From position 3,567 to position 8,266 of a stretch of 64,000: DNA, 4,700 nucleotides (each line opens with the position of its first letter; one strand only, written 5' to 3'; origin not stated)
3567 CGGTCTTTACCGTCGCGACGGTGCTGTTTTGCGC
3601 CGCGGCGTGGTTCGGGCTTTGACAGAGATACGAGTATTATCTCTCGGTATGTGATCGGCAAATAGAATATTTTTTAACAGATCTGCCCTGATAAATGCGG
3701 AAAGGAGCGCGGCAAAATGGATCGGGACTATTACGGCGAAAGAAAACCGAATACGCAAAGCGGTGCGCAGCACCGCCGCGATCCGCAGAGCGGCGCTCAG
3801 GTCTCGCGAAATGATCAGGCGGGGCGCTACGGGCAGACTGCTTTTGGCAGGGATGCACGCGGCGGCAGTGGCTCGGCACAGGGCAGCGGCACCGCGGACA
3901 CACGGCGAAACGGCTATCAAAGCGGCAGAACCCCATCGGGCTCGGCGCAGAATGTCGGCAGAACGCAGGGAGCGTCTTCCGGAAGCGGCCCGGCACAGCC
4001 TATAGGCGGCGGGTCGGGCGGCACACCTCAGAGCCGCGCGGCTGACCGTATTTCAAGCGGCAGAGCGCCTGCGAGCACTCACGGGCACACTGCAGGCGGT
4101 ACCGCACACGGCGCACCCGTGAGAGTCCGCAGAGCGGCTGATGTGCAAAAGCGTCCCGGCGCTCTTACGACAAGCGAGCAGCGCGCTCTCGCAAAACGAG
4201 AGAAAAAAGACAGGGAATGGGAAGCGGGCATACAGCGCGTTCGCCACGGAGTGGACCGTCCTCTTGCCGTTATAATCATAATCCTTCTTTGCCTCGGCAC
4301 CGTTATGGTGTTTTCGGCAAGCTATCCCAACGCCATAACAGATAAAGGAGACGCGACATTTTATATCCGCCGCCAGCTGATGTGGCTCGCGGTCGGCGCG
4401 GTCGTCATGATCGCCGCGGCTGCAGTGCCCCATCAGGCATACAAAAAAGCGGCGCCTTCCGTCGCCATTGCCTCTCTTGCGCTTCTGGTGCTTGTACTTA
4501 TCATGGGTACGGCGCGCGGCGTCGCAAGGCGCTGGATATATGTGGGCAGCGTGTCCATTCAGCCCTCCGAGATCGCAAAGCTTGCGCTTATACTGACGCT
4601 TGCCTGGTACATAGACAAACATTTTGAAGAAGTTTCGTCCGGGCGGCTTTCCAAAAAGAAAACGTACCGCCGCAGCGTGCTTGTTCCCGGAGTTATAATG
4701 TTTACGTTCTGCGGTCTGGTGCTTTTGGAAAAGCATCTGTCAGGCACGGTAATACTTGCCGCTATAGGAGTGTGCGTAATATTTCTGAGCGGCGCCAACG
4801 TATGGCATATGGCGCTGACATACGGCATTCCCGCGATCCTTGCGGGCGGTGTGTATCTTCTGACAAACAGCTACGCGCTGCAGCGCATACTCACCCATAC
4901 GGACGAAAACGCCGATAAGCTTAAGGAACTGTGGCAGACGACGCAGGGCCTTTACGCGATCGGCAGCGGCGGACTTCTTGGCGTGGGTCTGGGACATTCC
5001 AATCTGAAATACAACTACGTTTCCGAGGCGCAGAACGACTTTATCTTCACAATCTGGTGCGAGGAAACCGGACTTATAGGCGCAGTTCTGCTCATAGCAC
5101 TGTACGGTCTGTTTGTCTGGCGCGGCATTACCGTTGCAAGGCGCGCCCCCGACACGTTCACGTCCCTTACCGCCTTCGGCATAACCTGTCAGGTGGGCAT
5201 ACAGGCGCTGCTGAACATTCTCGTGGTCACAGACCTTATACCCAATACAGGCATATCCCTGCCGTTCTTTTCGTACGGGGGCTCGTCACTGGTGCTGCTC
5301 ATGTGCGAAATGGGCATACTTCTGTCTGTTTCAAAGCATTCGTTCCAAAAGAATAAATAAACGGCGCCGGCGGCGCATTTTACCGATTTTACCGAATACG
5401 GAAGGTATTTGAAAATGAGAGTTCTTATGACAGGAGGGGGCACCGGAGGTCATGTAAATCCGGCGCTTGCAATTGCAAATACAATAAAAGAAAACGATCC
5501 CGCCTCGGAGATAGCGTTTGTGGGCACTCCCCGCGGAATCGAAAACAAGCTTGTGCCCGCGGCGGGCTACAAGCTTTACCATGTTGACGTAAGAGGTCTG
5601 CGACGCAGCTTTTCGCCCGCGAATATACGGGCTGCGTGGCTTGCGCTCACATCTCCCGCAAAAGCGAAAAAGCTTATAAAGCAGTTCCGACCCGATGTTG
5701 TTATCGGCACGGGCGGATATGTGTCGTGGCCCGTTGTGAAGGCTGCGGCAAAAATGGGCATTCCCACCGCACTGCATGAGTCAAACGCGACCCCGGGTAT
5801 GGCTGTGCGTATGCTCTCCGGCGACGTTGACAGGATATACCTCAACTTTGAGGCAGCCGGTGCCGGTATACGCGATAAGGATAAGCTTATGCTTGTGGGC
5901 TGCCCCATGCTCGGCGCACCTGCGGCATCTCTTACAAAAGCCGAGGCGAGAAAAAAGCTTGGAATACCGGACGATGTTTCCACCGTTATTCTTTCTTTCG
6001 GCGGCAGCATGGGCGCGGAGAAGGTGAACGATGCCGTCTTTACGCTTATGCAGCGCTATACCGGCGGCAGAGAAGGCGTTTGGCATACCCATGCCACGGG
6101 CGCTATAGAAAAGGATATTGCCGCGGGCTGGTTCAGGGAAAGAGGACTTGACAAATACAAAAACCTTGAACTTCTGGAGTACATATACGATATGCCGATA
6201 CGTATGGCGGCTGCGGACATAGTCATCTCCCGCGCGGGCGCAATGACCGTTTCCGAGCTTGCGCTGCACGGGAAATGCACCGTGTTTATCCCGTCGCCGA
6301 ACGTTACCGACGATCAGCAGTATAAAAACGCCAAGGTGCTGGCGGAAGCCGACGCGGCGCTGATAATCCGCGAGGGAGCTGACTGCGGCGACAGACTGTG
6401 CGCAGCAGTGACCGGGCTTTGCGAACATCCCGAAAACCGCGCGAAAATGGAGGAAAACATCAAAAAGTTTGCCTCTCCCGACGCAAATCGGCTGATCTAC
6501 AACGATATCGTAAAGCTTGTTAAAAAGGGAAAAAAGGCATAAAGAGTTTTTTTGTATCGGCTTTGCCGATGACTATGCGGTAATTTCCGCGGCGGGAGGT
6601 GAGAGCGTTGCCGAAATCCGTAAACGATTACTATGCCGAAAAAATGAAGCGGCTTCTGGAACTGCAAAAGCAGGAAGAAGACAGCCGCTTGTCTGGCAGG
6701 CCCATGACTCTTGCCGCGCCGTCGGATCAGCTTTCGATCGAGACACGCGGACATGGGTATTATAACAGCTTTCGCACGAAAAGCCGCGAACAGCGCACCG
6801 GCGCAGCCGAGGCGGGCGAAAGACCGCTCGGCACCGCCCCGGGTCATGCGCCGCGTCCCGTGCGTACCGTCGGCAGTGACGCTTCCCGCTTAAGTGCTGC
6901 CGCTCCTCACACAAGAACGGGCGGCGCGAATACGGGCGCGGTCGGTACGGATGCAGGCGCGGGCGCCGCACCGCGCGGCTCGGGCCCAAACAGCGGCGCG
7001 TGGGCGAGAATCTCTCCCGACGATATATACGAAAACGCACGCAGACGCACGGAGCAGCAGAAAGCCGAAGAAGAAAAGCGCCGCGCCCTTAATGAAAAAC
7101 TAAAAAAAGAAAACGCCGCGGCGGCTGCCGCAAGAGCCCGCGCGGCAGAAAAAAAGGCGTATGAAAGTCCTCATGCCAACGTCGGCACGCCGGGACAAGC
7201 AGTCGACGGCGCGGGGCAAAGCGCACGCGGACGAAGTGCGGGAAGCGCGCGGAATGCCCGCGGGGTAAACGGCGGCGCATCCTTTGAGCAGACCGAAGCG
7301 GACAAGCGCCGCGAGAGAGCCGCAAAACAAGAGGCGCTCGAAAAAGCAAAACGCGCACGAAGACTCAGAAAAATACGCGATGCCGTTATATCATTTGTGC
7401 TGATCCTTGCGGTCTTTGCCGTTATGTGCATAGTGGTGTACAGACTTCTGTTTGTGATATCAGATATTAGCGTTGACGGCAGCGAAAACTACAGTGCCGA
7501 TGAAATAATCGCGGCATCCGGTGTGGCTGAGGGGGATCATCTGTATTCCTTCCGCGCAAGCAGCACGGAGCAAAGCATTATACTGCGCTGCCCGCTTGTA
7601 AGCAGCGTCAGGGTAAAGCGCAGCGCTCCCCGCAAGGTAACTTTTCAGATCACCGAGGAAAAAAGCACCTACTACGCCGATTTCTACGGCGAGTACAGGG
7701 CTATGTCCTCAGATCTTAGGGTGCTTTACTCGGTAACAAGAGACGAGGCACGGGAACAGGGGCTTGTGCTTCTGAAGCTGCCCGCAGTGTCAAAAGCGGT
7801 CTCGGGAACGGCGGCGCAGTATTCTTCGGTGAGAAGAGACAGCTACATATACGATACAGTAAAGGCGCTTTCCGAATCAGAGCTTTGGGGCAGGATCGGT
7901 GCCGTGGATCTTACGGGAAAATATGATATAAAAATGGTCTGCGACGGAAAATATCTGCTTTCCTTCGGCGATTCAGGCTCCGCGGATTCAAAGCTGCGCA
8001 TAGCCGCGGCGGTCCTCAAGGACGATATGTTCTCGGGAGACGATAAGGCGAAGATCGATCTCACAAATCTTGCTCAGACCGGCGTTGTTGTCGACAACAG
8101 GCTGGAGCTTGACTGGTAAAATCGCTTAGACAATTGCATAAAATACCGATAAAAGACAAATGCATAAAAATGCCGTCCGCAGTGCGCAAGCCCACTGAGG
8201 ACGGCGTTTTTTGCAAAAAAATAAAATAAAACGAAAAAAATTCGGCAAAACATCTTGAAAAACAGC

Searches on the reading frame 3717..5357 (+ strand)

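Call 86: search_protein_families(library=pfam, proteins=[window:3717-5357:+], max_evalue=0.001)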
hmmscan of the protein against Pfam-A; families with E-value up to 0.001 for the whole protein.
window:3717-5357:+ (547 aa): 1 family
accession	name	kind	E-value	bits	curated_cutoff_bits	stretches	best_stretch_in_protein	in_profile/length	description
PF01098.24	FTSW_RODA_SPOVE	-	3e-96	323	26.4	1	184-542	4-354/356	Cell cycle protein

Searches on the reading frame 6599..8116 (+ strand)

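Call 86: search_protein_families(library=pfam, proteins=[window:6599-8116:+], max_evalue=0.001)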
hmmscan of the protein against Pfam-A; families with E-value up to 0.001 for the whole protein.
window:6599-8116:+ (506 aa): 1 family
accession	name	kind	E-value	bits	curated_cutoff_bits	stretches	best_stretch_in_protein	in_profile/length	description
PF08478.15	POTRA_1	-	1.3e-09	38.6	23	1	287-353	3-68/69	POTRA domain, FtsQ-type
